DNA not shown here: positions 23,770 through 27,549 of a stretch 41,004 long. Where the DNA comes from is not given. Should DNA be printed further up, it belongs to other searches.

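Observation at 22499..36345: Self-contained periplasmic NXR/EBDH-type molybdoenzyme island of undetermined substrate, with its own Fe-S regulator and a complete Moco pathway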

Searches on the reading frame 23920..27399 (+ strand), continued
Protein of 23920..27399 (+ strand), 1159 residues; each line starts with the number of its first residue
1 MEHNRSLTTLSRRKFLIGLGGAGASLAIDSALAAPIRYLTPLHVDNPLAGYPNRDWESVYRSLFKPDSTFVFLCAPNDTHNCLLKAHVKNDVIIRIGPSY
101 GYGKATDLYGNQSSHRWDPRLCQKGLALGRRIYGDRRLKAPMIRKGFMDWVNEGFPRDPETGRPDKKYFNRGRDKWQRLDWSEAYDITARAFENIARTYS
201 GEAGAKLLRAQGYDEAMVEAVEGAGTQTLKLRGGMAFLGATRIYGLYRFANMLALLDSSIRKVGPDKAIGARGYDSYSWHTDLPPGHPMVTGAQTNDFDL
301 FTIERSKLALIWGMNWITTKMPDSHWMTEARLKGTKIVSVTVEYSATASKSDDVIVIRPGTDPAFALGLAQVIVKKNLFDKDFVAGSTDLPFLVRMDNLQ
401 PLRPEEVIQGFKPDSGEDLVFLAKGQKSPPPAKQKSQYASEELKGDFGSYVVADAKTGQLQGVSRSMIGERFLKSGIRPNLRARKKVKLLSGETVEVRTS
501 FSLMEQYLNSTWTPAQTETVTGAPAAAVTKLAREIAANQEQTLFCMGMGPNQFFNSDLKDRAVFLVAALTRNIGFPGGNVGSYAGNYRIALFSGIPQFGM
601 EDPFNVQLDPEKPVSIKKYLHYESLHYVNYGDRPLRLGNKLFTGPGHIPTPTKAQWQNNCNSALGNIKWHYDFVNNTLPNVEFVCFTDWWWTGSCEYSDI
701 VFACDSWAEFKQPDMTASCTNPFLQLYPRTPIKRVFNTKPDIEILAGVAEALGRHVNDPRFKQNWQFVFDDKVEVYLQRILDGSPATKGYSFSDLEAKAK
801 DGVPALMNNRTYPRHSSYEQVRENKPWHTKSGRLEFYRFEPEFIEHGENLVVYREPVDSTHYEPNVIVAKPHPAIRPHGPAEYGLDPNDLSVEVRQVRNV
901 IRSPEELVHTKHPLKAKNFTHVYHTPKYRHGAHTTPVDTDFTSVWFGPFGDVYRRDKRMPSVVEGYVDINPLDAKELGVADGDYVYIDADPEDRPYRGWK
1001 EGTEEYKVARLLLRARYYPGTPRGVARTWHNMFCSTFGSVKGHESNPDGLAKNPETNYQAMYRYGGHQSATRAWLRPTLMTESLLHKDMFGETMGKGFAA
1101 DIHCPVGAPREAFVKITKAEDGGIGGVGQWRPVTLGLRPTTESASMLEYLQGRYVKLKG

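Call 68: search_protein_families(library=pfam, proteins=[L006:470-2449:-, L006:2598-4160:-, L006:4349-4915:-, L006:5066-6028:+, L006:6145-6876:+, L006:6882-7553:+, L006:7541-8269:+, L006:8266-9015:+, L006:22107-22487:+, L006:22622-23200:+], max_evalue=0.001)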
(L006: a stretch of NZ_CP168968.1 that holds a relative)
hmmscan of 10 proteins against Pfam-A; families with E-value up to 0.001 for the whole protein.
L006:470-2449:- (659 aa): 12 families
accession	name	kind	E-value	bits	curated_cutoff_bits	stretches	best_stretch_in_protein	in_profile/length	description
PF00326.27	Peptidase_S9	-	2e-44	152.1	22.6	1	429-638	7-212/213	Prolyl oligopeptidase family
PF20434.5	BD-FAE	-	2.1e-16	60.5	26.8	1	400-595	7-214/215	BD-FAE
PF01738.24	DLH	-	6.7e-15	55.7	21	1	407-627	12-200/217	Dienelactone hydrolase family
PF02129.25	Peptidase_S15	-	2.7e-13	50.6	23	1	406-524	16-133/262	X-Pro dipeptidyl-peptidase (S15 family)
PF12697.13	Abhydrolase_6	-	8.3e-10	40.1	26.3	1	410-614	1-205/217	Alpha/beta hydrolase family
PF12146.15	Hydrolase_4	-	9.6e-09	35.3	27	1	407-515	4-105/239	Serine aminopeptidase, S33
PF24817.1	WD40_WDHD1_1st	-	3.7e-07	30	109.9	0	274-362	175-257/291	WDHD1 first WD40 domain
PF25174.1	Beta-prop_THOC3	-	2.7e-06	27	305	0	262-361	29-122/272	THOC3 beta-propeller domain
PF20408.4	Abhydrolase_11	-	7.1e-06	26.3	27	0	408-502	3-92/193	Alpha/beta hydrolase domain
PF07859.19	Abhydrolase_3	-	2e-05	24.9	25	1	467-616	49-209/210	alpha/beta hydrolase fold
PF00561.26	Abhydrolase_1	-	0.00018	21.7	25.8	0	409-531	2-121/245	alpha/beta hydrolase fold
PF07676.18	PD40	-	0.00036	20.9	20.9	0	38-70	4-37/38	WD40-like Beta Propeller Repeat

L006:2598-4160:- (520 aa): 11 families
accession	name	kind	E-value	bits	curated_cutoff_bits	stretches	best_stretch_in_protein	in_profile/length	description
PF07992.20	Pyr_redox_2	-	1.3e-48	166.3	26.1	1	217-505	1-291/291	Pyridine nucleotide-disulphide oxidoreductase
PF13738.12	Pyr_redox_3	-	2.3e-21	76.8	30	1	263-488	73-305/305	Pyridine nucleotide-disulphide oxidoreductase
PF00070.33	Pyr_redox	-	1e-14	55.2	22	1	358-429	1-78/82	Pyridine nucleotide-disulphide oxidoreductase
PF01134.28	GIDA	-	2.7e-12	46.9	22.1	1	218-250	1-33/391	Glucose inhibited division protein A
PF13192.12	Thioredoxin_3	-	4.2e-10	40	24.8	1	124-194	6-74/76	Thioredoxin domain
PF03486.20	HI0933_like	-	3e-09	37.1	50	0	358-392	2-36/244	HI0933-like protein Rossmann domain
PF01266.30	DAO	-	2.2e-08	34.5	27.9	0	218-265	1-48/353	FAD dependent oxidoreductase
PF00890.30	FAD_binding_2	-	1.5e-07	31.4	20.4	0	218-247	1-30/414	FAD binding domain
PF12831.13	FAD_oxidored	-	1.6e-07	31.4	27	1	218-262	1-45/416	FAD dependent oxidoreductase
PF01946.23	Thi4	-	0.00011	22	26.2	0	216-249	17-51/235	Thi4 family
PF13450.12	NAD_binding_8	-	0.00023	21.8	21.9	0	221-256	1-38/68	NAD(P)-binding Rossmann-like domain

L006:4349-4915:- (188 aa): 4 families
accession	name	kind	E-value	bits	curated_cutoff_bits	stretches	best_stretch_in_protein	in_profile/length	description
PF00578.27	AhpC-TSA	-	6.7e-40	136.3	26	1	5-133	1-122/124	AhpC/TSA family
PF08534.16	Redoxin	-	9.8e-15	55.1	26.6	1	7-141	4-137/148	Redoxin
PF10417.14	1-cysPrx_C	-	1.2e-05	25.6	21.1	1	157-179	3-28/41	C-terminal domain of 1-Cys peroxiredoxin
PF02630.20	SCO1-SenC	-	0.00036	20.9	22.8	1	23-68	12-57/134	SCO1/SenC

L006:5066-6028:+ (320 aa): 2 families
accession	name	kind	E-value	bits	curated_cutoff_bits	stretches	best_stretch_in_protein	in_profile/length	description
PF03466.25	LysR_substrate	-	4.1e-35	121.5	28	1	94-300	2-206/209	LysR substrate binding domain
PF00126.33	HTH_1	-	2.2e-18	66.4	26.6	1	9-67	1-59/60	Bacterial regulatory helix-turn-helix protein, lysR family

L006:6145-6876:+ (243 aa): 2 families
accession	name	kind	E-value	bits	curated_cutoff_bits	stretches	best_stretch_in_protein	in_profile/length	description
PF13531.11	SBP_bac_11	-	5.3e-57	193.6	25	1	22-241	2-227/227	Bacterial extracellular solute-binding protein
PF01547.30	SBP_bac_1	-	5e-14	53.4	26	1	26-231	1-305/307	Bacterial extracellular solute-binding protein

L006:6882-7553:+ (223 aa): 1 family
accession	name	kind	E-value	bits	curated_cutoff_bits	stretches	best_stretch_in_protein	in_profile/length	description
PF00528.27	BPD_transp_1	-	7.7e-19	68.6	26.4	1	25-215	2-176/184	Binding-protein-dependent transport system inner membrane component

L006:7541-8269:+ (242 aa): 6 families
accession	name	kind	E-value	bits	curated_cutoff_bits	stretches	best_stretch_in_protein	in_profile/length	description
PF00005.33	ABC_tran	-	7.3e-27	95.1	25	1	19-157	4-136/137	ABC transporter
PF13304.12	AAA_21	-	2.2e-08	34.9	27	0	28-51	1-24/304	AAA domain, putative AbiEii toxin, Type IV TA system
PF02463.25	SMC_N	-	2e-05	24.6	40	0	128-191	135-202/220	RecF/RecN/SMC N terminal domain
PF13476.12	AAA_23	-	0.00031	21.9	27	1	17-47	13-40/201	AAA domain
PF13555.12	AAA_29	-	0.00062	19.9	27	0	19-43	17-39/61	P-loop containing region of AAA domain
PF09818.15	ABC_ATPase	-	0.00086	18.8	23.2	0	149-212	189-255/283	P-loop domain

L006:8266-9015:+ (249 aa): 2 families
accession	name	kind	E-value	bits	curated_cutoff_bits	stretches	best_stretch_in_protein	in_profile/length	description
PF13545.12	HTH_Crp_2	-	3.6e-14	52.9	27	1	154-226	1-70/70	Crp-like helix-turn-helix domain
PF00027.35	cNMP_binding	-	1e-13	51.5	27.5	1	36-123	3-89/89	Cyclic nucleotide-binding domain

L006:22107-22487:+ (126 aa): 1 family
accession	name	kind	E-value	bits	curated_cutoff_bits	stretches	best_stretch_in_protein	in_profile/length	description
PF01152.27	Bac_globin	-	9.7e-07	29.4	21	1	12-106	10-108/121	Bacterial-like globin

L006:22622-23200:+ (192 aa): 2 families
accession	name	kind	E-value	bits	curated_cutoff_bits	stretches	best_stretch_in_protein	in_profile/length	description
PF12740.14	PETase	-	8.8e-05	22.5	28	1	16-154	42-174/263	PET hydrolase-like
PF12146.15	Hydrolase_4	-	0.00015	21.6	27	1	41-133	16-107/239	Serine aminopeptidase, S33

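Call 69: search_protein_families(library=pfam, proteins=[L006:20651-20974:+, L082:20912-21253:+, L082:19604-19870:+], max_evalue=1)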
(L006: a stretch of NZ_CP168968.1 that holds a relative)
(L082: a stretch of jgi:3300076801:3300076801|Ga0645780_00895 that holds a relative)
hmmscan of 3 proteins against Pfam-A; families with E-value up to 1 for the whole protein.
L006:20651-20974:+ (107 aa): 2 families
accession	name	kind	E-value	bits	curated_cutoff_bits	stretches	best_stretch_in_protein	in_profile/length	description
PF22668.1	DUF7009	-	7.7e-06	26.6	27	1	7-76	1-72/119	Family of unknown function (DUF7009)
PF22410.1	DnaG_helical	-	0.049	14.1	27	1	61-98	1-38/55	DNA primase DnaG, helical domain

L082:20912-21253:+ (113 aa): 1 family
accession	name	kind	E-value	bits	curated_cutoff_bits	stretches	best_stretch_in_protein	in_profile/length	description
PF22668.1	DUF7009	-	1.1e-08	35.8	27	1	1-74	1-73/119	Family of unknown function (DUF7009)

L082:19604-19870:+ (88 aa): 2 families
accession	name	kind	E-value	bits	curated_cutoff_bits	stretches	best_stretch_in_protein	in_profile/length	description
PF21403.4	OTU1_UBXL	-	0.025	15.6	22.7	1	16-43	8-35/49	OTU1, UBXL domain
PF18036.7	Ubiquitin_4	-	0.27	11.8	22.8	1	20-44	13-37/89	Ubiquitin-like domain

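Call 73: search_protein_families(library=pfam, alignment_id=A2, max_evalue=0.00001)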
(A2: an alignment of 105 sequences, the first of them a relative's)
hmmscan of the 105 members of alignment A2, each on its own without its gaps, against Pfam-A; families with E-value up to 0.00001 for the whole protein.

A. member 1, L001:369-1520:+ (383 aa): 2 families
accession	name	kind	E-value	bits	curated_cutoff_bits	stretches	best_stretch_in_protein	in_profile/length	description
PF00899.27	ThiF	-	1.8e-76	256.8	28.1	1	6-245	1-238/238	ThiF family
PF00581.25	Rhodanese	-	1.7e-11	44.9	22.2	1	282-378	6-100/102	Rhodanese-like domain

B. families by the number of members that match (of 105 scanned): 78 families (the first 25 are shown)
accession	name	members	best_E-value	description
PF00027.35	cNMP_binding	5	4.1e-16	Cyclic nucleotide-binding domain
PF13545.12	HTH_Crp_2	5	2.4e-14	Crp-like helix-turn-helix domain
PF00034.26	Cytochrom_C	4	6e-57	Cytochrome c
PF13442.11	Cytochrome_CBB3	4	4.6e-45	Cytochrome C oxidase, cbb3-type, subunit III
PF02416.21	TatA_B_E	3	4.3e-17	mttA/Hcf106 family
PF12679.13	ABC2_membrane_2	3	2.5e-09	ABC-2 family transporter protein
PF13372.12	Alginate_exp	2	2.6e-36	Alginate export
PF04055.27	Radical_SAM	2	4.4e-33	Radical SAM superfamily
PF00033.24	Cytochrome_B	2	7.9e-33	Cytochrome b/b6/petB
PF13631.11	Cytochrom_B_N_2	2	1.6e-32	Cytochrome b(N-terminal)/b6/petB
PF00282.25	Pyridoxal_deC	2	7.1e-30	Pyridoxal-dependent decarboxylase conserved domain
PF01814.28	Hemerythrin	2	6.6e-15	Hemerythrin HHE cation binding domain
PF13489.12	Methyltransf_23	2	6.4e-08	Methyltransferase domain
PF14522.11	Cytochrome_C7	2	8.5e-08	Cytochrome c7 and related cytochrome c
PF14358.11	DUF4405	2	6.5e-07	Domain of unknown function (DUF4405)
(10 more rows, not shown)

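Call 76: search_protein_families(library=pfam, alignment_id=A3, max_evalue=0.00001)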
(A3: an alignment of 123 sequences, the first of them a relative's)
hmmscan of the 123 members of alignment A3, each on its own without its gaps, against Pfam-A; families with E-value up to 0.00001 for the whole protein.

A. member 1, L001:9118-9780:+ (220 aa): 1 family
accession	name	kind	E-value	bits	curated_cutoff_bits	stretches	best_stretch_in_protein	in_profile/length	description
PF00015.26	MCPsignal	-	2.6e-09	37.6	34.6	1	118-210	12-111/172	Methyl-accepting chemotaxis protein (MCP) signalling domain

B. families by the number of members that match (of 123 scanned): 75 families (the first 25 are shown)
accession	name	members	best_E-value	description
PF04055.27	Radical_SAM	21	3e-35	Radical SAM superfamily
PF06463.18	Mob_synth_C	21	1.3e-34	Molybdenum Cofactor Synthesis C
PF13353.11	Fer4_12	12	4.8e-09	4Fe-4S single cluster domain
PF01967.27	MoaC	9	1.2e-48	MoaC family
PF00994.29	MoCF_biosynth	9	3.6e-31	Probable molybdopterin binding domain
PF13442.11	Cytochrome_CBB3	8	1.9e-27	Cytochrome C oxidase, cbb3-type, subunit III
PF00034.26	Cytochrom_C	8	4.3e-26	Cytochrome c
PF02867.20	Ribonuc_red_lgC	4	1.1e-141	Ribonucleotide reductase, barrel domain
PF08471.15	Ribonuc_red_2_N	4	1.9e-19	Class II vitamin B12-dependent ribonucleotide reductase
PF12637.14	TSCPD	4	1.7e-12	TSCPD domain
PF07690.21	MFS_1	3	3e-43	Major Facilitator Superfamily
PF00005.33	ABC_tran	2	1.7e-32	ABC transporter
PF01925.25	TauE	2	8e-31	Sulfite exporter TauE/SafE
PF00027.35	cNMP_binding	2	2.8e-18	Cyclic nucleotide-binding domain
PF13545.12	HTH_Crp_2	2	1.2e-11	Crp-like helix-turn-helix domain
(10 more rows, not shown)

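Call 85: find_encoding_contigs(protein=P0002, flank=10000, max_places=2)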
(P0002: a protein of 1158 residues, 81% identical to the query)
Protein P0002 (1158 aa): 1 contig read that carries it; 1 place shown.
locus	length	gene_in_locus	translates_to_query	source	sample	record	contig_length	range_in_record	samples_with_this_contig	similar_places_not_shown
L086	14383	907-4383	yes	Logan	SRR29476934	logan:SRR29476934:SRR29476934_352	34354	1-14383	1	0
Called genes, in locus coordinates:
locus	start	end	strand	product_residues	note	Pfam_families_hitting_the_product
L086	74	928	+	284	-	-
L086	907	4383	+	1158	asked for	PF00384:Molybdopterin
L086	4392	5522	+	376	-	PF13187:Fer4_9 (faint), PF00037:Fer4 (faint), PF12797:Fer4_2 (weak), PF12837:Fer4_6 (faint), PF12838:Fer4_7, PF13237:Fer4_10, PF13247:Fer4_11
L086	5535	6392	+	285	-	PF09459:EB_dh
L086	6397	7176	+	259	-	PF02613:Nitrate_red_del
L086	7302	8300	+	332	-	PF04055:Radical_SAM, PF13353:Fer4_12 (weak), PF06463:Mob_synth_C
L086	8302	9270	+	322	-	PF01967:MoaC, PF00994:MoCF_biosynth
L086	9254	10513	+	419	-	PF03453:MoeA_N, PF00994:MoCF_biosynth, PF03454:MoeA_C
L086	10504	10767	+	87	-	-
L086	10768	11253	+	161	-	PF02391:MoaE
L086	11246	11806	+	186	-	PF12804:NTP_transf_3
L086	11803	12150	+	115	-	-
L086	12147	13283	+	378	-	PF00899:ThiF, PF00581:Rhodanese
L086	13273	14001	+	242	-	PF01925:TauE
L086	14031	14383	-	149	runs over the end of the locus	PF09990:DUF2231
